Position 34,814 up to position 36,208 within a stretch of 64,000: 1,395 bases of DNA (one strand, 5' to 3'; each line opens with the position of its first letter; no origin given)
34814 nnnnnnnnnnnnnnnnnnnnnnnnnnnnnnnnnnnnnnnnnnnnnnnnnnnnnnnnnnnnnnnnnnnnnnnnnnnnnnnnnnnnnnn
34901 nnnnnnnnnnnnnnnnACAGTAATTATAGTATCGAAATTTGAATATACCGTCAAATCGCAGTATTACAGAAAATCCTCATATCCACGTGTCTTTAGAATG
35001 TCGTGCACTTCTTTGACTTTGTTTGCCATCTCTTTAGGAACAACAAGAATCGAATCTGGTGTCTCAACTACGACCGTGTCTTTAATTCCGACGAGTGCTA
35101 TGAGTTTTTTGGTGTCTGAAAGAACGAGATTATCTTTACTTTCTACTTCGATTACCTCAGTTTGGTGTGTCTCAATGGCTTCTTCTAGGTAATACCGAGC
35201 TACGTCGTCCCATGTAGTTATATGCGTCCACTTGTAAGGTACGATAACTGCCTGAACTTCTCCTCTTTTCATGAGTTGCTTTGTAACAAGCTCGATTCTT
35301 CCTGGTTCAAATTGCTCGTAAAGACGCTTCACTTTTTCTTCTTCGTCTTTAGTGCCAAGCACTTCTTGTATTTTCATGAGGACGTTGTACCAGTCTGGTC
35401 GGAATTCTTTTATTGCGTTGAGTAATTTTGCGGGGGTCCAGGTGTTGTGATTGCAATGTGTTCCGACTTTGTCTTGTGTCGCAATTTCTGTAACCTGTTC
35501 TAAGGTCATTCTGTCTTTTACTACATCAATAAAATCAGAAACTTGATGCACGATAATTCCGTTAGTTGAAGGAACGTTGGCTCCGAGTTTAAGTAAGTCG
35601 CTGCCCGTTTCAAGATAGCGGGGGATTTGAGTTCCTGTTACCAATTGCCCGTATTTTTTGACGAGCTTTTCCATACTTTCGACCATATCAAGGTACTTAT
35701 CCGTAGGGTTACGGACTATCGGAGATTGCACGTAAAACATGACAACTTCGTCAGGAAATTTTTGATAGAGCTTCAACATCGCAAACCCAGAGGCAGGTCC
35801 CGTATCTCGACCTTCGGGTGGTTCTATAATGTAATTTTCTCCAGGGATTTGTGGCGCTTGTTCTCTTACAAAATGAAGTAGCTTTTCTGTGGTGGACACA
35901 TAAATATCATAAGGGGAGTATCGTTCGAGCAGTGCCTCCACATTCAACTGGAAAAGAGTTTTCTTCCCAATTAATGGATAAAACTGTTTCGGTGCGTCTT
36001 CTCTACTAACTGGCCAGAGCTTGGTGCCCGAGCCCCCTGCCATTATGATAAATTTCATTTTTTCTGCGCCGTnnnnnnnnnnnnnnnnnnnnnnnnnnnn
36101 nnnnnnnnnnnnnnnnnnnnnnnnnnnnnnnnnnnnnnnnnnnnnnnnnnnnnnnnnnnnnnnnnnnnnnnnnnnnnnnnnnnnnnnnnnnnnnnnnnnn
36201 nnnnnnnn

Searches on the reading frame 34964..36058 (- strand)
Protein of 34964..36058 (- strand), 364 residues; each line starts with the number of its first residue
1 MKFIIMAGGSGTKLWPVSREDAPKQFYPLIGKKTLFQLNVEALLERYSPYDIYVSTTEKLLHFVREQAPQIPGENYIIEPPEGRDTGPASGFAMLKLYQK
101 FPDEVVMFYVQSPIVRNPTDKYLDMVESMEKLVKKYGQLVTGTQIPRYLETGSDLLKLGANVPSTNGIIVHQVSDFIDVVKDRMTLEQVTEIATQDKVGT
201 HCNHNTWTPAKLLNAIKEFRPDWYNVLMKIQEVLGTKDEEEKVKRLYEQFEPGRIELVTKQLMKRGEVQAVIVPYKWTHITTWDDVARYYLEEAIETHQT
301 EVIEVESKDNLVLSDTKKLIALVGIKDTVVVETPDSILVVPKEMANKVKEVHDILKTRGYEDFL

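Call 28: search_protein_families(library=pfam, proteins=[window:34964-36058:-], max_evalue=0.001)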
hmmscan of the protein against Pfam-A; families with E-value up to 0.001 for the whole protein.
window:34964-36058:- (364 aa): 2 families
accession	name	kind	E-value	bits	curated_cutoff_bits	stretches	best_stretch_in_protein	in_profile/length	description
PF22640.1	ManC_GMP_beta-helix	-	6.2e-15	55.3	27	1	301-351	2-51/55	MannoseP isomerase/GMP-like beta-helix domain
PF00483.29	NTP_transferase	-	2.5e-12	47.4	21.2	1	4-136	3-131/245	Nucleotidyl transferase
